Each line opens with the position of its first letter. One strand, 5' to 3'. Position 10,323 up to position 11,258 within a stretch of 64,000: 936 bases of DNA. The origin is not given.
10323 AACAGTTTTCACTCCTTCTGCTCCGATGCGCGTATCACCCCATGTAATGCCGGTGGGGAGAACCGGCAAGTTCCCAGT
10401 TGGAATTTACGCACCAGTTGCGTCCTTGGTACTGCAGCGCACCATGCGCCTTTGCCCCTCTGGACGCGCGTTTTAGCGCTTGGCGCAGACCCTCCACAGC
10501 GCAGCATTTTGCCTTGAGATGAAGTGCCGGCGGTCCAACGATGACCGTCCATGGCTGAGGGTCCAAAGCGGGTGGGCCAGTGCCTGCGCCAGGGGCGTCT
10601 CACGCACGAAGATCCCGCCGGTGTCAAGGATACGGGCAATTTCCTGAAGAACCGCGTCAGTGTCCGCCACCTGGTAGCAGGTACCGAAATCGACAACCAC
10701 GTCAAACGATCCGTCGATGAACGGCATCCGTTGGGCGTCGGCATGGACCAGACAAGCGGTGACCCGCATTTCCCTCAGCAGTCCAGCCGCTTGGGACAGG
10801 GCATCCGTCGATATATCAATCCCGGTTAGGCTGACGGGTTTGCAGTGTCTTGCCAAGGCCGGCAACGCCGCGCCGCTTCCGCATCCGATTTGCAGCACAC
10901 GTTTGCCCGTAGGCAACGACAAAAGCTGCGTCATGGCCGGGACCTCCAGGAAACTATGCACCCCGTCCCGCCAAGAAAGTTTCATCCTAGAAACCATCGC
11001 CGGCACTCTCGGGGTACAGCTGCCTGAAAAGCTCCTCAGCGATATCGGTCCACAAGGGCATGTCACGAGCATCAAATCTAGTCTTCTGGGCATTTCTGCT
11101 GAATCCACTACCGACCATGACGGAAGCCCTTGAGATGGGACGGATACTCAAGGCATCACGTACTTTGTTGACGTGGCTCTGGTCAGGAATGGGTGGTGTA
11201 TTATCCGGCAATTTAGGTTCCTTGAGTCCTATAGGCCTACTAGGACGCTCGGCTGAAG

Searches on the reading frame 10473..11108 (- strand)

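Call 55: search_protein_families(library=pfam, proteins=[window:10473-11108:-], max_evalue=0.00001)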
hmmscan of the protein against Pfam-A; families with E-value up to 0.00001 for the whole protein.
window:10473-11108:- (211 aa): 7 families
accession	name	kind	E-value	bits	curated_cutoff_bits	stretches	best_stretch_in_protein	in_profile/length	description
PF08241.18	Methyltransf_11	-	8.5e-21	74.8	21.2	1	72-168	1-94/95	Methyltransferase domain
PF13649.12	Methyltransf_25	-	5.3e-20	72.4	27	1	71-165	1-97/97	Methyltransferase domain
PF13847.12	Methyltransf_31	-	5.8e-19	68.7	27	1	68-173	4-113/145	Methyltransferase domain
PF08242.18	Methyltransf_12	-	2e-14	54.5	30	1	72-167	1-98/98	Methyltransferase domain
PF13489.12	Methyltransf_23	-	1.2e-13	51.6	27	1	62-199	15-147/164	Methyltransferase domain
PF01209.24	Ubie_methyltran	-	1.6e-11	44.5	20.1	1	62-168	42-150/233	ubiE/COQ5 methyltransferase family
PF07021.18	MetW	-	3.9e-08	33.6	21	1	65-162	11-103/193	Methionine biosynthesis protein MetW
